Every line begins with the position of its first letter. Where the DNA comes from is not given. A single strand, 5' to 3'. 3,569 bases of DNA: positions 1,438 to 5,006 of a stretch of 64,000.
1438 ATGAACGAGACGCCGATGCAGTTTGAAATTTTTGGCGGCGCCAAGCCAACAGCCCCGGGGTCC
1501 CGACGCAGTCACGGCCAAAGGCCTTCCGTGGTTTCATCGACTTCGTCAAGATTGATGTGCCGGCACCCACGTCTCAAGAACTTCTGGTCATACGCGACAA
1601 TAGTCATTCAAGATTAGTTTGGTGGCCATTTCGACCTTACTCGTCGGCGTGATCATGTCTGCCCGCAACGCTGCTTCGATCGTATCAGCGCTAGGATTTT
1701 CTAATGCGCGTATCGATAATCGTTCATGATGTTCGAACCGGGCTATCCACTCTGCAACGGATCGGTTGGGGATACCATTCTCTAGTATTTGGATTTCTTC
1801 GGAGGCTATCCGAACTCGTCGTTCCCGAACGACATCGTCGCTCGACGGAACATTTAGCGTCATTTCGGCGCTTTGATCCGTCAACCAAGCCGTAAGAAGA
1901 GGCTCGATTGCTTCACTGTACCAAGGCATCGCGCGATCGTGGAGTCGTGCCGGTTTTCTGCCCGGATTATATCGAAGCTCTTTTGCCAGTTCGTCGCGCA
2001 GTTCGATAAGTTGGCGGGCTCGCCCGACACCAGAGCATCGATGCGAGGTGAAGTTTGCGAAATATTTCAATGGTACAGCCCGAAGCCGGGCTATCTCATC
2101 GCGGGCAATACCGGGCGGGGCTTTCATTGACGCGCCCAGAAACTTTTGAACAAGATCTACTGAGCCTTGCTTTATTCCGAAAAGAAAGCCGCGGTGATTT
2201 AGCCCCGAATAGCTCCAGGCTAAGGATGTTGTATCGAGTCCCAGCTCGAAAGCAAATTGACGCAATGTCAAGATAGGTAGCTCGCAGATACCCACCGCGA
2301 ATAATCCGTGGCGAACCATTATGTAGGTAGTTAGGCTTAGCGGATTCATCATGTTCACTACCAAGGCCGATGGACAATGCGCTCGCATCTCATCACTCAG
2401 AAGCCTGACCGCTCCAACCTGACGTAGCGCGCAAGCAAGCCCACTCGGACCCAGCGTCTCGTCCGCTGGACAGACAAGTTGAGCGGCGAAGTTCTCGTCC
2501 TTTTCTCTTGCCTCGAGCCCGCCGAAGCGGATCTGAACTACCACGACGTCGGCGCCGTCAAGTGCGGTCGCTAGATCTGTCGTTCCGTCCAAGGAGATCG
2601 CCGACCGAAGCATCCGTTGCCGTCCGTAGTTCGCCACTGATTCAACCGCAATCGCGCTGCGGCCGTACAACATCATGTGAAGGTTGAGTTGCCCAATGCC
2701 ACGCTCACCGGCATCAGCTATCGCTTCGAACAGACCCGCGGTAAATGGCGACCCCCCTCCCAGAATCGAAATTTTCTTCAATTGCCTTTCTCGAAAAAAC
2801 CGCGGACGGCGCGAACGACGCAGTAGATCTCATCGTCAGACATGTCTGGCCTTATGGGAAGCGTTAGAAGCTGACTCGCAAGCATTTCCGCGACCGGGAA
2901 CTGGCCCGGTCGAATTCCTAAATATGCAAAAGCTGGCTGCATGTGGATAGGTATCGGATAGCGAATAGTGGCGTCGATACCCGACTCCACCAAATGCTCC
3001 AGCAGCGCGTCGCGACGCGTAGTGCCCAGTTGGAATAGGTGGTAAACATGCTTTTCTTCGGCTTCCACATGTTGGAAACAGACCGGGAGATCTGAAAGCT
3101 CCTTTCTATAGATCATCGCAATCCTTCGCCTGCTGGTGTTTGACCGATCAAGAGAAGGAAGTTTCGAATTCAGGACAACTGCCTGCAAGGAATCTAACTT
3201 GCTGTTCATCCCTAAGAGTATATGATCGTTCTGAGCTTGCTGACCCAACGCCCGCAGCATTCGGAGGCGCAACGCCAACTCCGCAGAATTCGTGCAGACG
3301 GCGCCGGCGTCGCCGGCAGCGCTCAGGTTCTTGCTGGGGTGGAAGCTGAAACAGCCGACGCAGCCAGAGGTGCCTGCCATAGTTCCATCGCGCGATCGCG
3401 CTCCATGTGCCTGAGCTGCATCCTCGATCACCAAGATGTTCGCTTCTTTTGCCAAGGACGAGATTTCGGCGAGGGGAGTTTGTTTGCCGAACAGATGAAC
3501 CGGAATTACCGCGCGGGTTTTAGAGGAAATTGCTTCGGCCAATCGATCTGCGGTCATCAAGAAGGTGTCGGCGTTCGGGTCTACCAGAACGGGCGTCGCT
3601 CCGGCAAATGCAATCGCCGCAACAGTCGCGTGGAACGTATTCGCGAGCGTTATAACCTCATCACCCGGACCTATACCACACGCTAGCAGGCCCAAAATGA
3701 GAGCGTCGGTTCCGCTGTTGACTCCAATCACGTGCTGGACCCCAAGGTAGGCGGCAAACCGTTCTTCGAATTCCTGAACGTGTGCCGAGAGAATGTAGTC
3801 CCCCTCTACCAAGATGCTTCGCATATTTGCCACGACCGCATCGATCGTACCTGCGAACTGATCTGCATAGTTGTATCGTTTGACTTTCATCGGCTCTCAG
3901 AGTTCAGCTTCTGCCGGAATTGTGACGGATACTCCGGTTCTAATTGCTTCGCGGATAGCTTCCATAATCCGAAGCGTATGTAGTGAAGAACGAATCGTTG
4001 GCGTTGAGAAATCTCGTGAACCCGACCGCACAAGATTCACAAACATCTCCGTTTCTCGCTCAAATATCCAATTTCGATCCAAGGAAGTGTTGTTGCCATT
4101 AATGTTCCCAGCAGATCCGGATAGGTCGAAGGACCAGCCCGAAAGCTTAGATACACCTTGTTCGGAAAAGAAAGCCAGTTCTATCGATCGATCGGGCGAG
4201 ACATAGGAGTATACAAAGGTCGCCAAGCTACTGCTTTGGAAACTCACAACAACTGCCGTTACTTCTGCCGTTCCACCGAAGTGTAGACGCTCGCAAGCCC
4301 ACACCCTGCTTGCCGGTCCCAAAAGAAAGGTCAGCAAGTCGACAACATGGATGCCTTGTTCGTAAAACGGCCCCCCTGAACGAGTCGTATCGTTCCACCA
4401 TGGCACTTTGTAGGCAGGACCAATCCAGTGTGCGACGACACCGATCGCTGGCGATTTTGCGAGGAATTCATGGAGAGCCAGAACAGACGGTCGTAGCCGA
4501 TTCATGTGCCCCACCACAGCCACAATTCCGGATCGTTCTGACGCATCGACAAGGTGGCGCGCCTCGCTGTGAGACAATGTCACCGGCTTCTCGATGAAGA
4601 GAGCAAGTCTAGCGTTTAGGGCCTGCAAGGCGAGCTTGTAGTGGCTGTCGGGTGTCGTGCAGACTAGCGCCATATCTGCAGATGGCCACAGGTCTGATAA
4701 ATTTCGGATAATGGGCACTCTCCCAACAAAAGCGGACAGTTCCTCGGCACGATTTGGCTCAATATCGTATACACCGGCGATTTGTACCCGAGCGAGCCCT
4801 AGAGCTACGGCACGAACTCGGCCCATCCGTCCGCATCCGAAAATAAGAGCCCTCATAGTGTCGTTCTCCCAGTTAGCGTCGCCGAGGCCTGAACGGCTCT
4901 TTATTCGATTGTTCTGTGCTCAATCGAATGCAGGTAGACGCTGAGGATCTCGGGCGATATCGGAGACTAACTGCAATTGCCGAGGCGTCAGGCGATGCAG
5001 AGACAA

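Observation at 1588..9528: Low-GC eight-gene cassette built around a DHQS-like sugar-phosphate cyclase: candidate (amino)cyclitol/carbasugar pathway inside an EPS locus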

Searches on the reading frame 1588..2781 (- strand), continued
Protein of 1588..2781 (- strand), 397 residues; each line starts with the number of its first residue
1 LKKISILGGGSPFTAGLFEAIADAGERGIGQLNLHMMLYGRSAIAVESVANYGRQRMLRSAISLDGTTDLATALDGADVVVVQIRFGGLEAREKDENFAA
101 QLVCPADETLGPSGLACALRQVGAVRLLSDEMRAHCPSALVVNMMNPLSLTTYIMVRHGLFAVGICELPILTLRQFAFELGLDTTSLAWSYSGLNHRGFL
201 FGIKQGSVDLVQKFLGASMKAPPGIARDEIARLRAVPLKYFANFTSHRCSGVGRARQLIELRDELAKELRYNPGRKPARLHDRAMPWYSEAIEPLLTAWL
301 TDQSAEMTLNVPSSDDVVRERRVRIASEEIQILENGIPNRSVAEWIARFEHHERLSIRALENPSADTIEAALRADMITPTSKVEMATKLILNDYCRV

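Call 78: search_protein_families(library=pfam, proteins=[L088:13181-13519:+, L088:13668-14162:+, L088:14546-15157:+, L088:8329-8892:+, L088:6842-8044:+, L088:12435-13130:+], max_evalue=0.01)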
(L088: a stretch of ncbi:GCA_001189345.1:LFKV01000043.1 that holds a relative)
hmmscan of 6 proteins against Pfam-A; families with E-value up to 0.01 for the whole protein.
L088:13181-13519:+ (112 aa): 1 family
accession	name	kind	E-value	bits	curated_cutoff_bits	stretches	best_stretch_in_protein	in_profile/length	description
PF07883.17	Cupin_2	-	7.5e-05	22.8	27.2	1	63-102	30-69/70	Cupin domain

L088:13668-14162:+ (164 aa): 2 families
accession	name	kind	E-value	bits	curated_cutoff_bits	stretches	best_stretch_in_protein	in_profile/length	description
PF00583.31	Acetyltransf_1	-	5.5e-05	23.9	20.7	1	40-150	9-111/116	Acetyltransferase (GNAT) family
PF13508.13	Acetyltransf_7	-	0.0015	19.3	27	1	75-151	3-78/84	Acetyltransferase (GNAT) domain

L088:14546-15157:+ (203 aa): 0 families

L088:8329-8892:+ (187 aa): 1 family
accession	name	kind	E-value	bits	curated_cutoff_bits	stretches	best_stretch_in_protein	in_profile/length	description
PF00480.26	ROK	-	1.7e-15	57.8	22.9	1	2-177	128-287/294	ROK family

L088:6842-8044:+ (400 aa): 4 families
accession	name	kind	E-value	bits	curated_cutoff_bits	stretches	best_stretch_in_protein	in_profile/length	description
PF01761.26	DHQ_synthase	-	3.1e-34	117.5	24.2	1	96-209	2-114/115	3-dehydroquinate synthase N-terminal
PF24621.2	DHQS_C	-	3.9e-24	85.7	27.6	1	211-345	1-133/144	3-dehydroquinate synthase C-terminal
PF13685.12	Fe-ADH_2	-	1.9e-07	31.6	28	1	68-204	21-149/149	Iron-containing alcohol dehydrogenase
PF00465.25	Fe-ADH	-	4.2e-06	26.9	31.3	1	67-160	22-130/168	Iron-containing alcohol dehydrogenase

L088:12435-13130:+ (231 aa): 3 families
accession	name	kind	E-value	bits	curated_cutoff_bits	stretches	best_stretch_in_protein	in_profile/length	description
PF00702.32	Hydrolase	-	3.5e-22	80.2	26.4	1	4-187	1-191/191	haloacid dehalogenase-like hydrolase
PF13419.12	HAD_2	-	2.9e-17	63.8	23.8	1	96-191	81-176/178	Haloacid dehalogenase-like hydrolase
PF13242.12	Hydrolase_like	-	8.8e-11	42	22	1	148-195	3-50/75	HAD-hyrolase-like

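Call 84: find_encoding_contigs(protein=P0122, flank=10000, max_places=2)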
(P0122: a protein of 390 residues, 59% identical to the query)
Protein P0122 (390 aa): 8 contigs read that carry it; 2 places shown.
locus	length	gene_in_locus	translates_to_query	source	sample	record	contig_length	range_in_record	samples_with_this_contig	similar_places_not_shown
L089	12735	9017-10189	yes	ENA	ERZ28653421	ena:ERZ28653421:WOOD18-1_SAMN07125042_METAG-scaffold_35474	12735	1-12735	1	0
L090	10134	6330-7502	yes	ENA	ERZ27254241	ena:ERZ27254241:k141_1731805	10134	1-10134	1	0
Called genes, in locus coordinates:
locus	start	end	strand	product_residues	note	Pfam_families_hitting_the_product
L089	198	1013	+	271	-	PF12787:EcsC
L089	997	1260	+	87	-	PF09996:DUF2237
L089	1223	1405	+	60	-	PF09996:DUF2237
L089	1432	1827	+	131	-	-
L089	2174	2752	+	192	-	PF00589:Phage_integrase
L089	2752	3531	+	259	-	-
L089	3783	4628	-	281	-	PF13692:Glyco_trans_1_4, PF00534:Glycos_transf_1 (weak)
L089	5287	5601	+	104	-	PF13751:DDE_Tnp_1_6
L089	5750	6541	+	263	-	PF02397:Bac_transf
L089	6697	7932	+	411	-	PF01761:DHQ_synthase, PF24621:DHQS_C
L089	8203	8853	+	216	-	PF12535:Nudix_N, PF00293:NUDIX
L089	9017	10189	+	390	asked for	PF02056:Glyco_hydro_4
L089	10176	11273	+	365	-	PF00480:ROK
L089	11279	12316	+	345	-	PF08240:ADH_N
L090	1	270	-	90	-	?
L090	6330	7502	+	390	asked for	PF02056:Glyco_hydro_4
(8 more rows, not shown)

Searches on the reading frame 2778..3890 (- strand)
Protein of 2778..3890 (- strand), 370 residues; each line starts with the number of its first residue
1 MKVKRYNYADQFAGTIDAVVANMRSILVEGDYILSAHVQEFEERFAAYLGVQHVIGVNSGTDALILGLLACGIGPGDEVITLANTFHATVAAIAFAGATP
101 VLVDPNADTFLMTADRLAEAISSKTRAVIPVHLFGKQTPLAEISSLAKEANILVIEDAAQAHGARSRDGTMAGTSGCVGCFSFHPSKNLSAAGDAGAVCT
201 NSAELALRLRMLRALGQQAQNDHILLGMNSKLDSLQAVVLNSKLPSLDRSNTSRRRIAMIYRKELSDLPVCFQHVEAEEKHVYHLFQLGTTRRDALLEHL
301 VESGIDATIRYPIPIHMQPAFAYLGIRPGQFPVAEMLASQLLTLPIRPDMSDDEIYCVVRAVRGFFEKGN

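Call 4: search_protein_families(library=pfam, proteins=[window:2778-3890:-], max_evalue=0.01)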
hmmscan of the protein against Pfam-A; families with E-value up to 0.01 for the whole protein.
window:2778-3890:- (370 aa): 3 families
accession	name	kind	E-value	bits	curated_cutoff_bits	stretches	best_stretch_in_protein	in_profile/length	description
PF01041.23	DegT_DnrJ_EryC1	-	1.4e-101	340.8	19.8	1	21-363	9-360/360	DegT/DnrJ/EryC1/StrS aminotransferase family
PF00266.25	Aminotran_5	-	1.2e-08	34.8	21.5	1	36-167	43-185/371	Aminotransferase class-V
PF01212.27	Beta_elim_lyase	-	9.2e-07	28.9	27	1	10-250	5-254/288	Beta-eliminating lyase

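Call 5: search_protein_families(library=ncbifam, proteins=[window:2778-3890:-], max_evalue=0.01)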
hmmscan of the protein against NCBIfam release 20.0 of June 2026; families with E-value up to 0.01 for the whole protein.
window:2778-3890:- (370 aa): 30 families (the best 25 are shown)
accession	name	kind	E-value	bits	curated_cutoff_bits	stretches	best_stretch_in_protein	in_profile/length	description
TIGR03588.1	PseC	equivalog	2.8e-64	217.4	423.5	1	16-363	14-377/380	UDP-4-amino-4,6-dideoxy-N-acetyl-beta-L-altrosamine transaminase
NF008658.2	PRK11658.1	equivalog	1e-57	195.6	631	1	20-365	17-376/379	UDP-4-amino-4-deoxy-L-arabinose aminotransferase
NF008687.0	PRK11706.1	equivalog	3.8e-53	180.6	375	1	23-366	21-374/375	dTDP-4-amino-4,6-dideoxygalactose transaminase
TIGR04181.1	NHT_00031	hypoth_equivalog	2.1e-52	178.2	420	1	36-345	30-357/359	LegC family aminotransferase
TIGR04427.1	PLP_DesI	equivalog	7e-47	160.4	650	1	38-369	54-386/390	dTDP-4-dehydro-6-deoxyglucose aminotransferase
NF011936.0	PRK15407.1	equivalog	1e-38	133.2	423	1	36-217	65-252/440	lipopolysaccharide biosynthesis protein RfbH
TIGR02379.1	ECA_wecE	subfamily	3.6e-37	128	434.85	1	43-365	38-374/376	dTDP-4-amino-4,6-dideoxy-D-glucose transaminase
NF006569.0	PRK09082.1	subfamily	2.9e-10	39.8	420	1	39-159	78-204/386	methionine aminotransferase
NF006488.0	PRK08912.1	equivalog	3.3e-09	36.2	498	1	55-130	90-165/387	aminotransferase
NF005855.0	PRK07777.1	equivalog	7.1e-09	35.5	553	1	57-159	98-204/391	pyridoxal phosphate-dependent aminotransferase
NF004770.0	PRK06108.1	subfamily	4.9e-08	32.2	422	1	38-129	83-175/396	pyridoxal phosphate-dependent aminotransferase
NF005817.0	PRK07683.1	equivalog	5.1e-08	32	575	1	55-157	93-200/387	aminotransferase A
NF041091.1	asp_aminotase_Arch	equivalog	6.1e-08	31.9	550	1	43-158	79-200/376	aspartate aminotransferase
NF004621.0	PRK05957.1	equivalog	6.1e-08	31.8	498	1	49-159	86-201/389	pyridoxal phosphate-dependent aminotransferase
NF005816.0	PRK07682.1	equivalog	1.8e-07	30.2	620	1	49-161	88-206/390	aminotransferase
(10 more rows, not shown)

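Call 43: search_solved_structures(query=window:2778-3890:-, max_evalue=1e-30)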
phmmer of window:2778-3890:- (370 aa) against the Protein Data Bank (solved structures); distinct sequences matched with E-value up to 1e-30: 38.
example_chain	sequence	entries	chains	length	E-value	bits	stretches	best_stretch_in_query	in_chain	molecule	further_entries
7b0d_A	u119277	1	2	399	1.3e-82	281.2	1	23-365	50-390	Glutamine--scyllo-inositol transaminase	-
2oga_A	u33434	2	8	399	2.8e-79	270.3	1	17-368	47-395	Transaminase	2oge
7n63_A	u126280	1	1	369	4e-77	263.2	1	14-367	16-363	Putative aminotransferase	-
3frk_A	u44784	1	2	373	1.1e-76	261.7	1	30-363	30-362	QdtB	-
3uwc_A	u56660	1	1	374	1e-75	258.6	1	6-366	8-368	Nucleotide-sugar aminotransferase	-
4qgr_A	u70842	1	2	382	1.4e-69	238.4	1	21-367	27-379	DegT/DnrJ/EryC1/StrS aminotransferase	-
5u1z_A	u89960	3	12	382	4.4e-68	233.4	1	20-356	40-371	Putative aminotransferase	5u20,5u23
5u21_A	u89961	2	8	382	3e-67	230.7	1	20-356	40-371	Putative aminotransferase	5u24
3nyu_A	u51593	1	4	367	3.5e-63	217.4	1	10-360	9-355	Aminotransferase WbpE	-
3nu7_A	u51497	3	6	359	4e-63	217.1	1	10-358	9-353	Aminotransferase WbpE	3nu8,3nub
8e77_A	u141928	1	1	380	7.1e-63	216.3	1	17-357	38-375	DegT/DnrJ/EryC1/StrS aminotransferase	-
8e75_A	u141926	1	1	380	7.1e-63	216.3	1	17-357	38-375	DegT/DnrJ/EryC1/StrS aminotransferase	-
3nys_A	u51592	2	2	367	2.5e-62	214.6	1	10-360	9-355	Aminotransferase WbpE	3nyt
3bn1_A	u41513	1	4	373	3.4e-52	181.2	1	37-361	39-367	Perosamine synthetase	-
3dr7_A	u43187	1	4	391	4e-52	181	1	37-361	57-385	Putative perosamine synthetase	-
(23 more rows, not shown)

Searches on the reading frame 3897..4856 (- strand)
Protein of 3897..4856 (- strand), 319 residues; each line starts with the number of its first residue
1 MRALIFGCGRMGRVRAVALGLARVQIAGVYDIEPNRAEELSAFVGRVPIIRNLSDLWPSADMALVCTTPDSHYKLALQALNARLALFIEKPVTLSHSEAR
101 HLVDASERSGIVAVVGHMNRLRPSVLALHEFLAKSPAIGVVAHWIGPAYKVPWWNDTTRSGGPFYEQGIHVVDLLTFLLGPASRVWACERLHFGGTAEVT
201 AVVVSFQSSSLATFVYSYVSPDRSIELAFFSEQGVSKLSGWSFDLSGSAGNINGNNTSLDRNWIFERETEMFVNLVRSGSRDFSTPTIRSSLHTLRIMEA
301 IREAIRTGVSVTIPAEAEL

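Call 4: search_protein_families(library=pfam, proteins=[window:3897-4856:-], max_evalue=0.01)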
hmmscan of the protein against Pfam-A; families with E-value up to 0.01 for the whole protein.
window:3897-4856:- (319 aa): 4 families
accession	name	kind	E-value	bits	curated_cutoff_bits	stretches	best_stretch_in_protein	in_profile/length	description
PF01408.29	GFO_IDH_MocA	-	8.9e-19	68.8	24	1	2-117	2-120/120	Oxidoreductase family, NAD-binding Rossmann fold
PF22725.1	GFO_IDH_MocA_C3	-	6.1e-11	42.8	27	1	144-234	26-121/124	GFO/IDH/MocA C-terminal domain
PF02894.22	GFO_IDH_MocA_C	-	3.8e-08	33.8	22.9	1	147-312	26-217/218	Oxidoreductase family, C-terminal alpha/beta domain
PF01113.26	DapB_N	-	0.0094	16.5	25.6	0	1-87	1-95/124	Dihydrodipicolinate reductase, N-terminus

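Call 5: search_protein_families(library=ncbifam, proteins=[window:3897-4856:-], max_evalue=0.01)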
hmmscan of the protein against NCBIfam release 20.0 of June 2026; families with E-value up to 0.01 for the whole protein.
window:3897-4856:- (319 aa): 10 families
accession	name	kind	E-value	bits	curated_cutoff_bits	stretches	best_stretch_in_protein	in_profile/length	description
TIGR04380.1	myo_inos_iolG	equivalog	3.4e-19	68.9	355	1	4-189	5-196/330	inositol 2-dehydrogenase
NF040723.1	UDP-GlcNAcDh_Arch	equivalog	3.9e-18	66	450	1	1-279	1-277/302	UDP-N-acetylglucosamine 3-dehydrogenase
NF008607.0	PRK11579.1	subfamily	1e-09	37.9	330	1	49-180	52-190/346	oxidoreductase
NF007574.0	PRK10206.1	equivalog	3.2e-09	36.3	352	1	26-184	31-192/345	oxidoreductase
NF052479.1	LevoglcsnDh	equivalog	2e-08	33.3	650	1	58-189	72-212/386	levoglucosan dehydrogenase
NF058561.1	BT_2158_fam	equivalog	2.4e-05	23.1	750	1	57-142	94-178/487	glycoside 3-dehydrogenase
NF041392.1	XylDh_Gfo6_Halo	equivalog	4.2e-05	22.5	350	1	61-134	84-157/350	D-xylose 1-dehydrogenase Gfo6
NF052679.1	InsChiInosDhIolG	equivalog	9.2e-05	21.6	540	1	7-176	9-182/343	bifunctional inositol 2-dehydrogenase/D-chiro-inositol 1-dehydrogenase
NF009830.0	PRK13304.1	equivalog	0.00048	19.7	267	1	5-87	6-89/265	aspartate dehydrogenase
NF058563.1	BT_2159_fam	equivalog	0.0069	15.4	650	0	4-187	4-191/350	disaccharide 3-dehydrogenase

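Call 44: search_solved_structures(query=window:3897-4856:-, max_evalue=1e-8)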
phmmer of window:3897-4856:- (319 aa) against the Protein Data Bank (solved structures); distinct sequences matched with E-value up to 1e-8: 17.
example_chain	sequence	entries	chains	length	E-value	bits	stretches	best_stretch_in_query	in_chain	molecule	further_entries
8w9s_A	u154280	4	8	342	9.5e-19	71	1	5-315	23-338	NADH-dependent dihydrogenase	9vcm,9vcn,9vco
6nor_A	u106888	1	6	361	8.1e-13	51.6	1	5-221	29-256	Putative NAD dependent dehydrogenase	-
7bvj_A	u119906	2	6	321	1.7e-11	47.2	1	1-130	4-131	Oxidoreductase, NAD-binding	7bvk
3q2k_A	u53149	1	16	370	2.4e-11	46.7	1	5-189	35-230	oxidoreductase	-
4hkt_A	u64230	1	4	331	2.9e-11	46.5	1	5-181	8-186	Inositol 2-dehydrogenase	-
7xr9_A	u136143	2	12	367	6.7e-11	45.3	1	5-177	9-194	DgpA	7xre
3m2t_A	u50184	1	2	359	7e-11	45.2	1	19-216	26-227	Probable dehydrogenase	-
3ezy_A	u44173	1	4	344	3.8e-10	42.8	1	2-213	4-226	Dehydrogenase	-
9m3d_B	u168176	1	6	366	3.8e-10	42.8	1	22-178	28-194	DgpA1 from W974-1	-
3e18_A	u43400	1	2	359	5.7e-10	42.2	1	4-183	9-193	oxidoreductase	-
3kux_A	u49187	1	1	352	1.3e-09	41.1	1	18-180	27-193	Putative oxidoreductase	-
3db2_A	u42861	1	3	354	1.8e-09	40.6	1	60-196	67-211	putative NADPH-dependent oxidoreductase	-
5ya8_A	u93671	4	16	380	2.4e-09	40.2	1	28-200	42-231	Scyllo-inositol dehydrogenase with L-glucose dehydrogenase activity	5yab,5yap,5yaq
3moi_A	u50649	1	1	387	2.6e-09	40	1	37-234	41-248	Probable dehydrogenase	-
3fhl_A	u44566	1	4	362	3.4e-09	39.7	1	36-196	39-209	Putative oxidoreductase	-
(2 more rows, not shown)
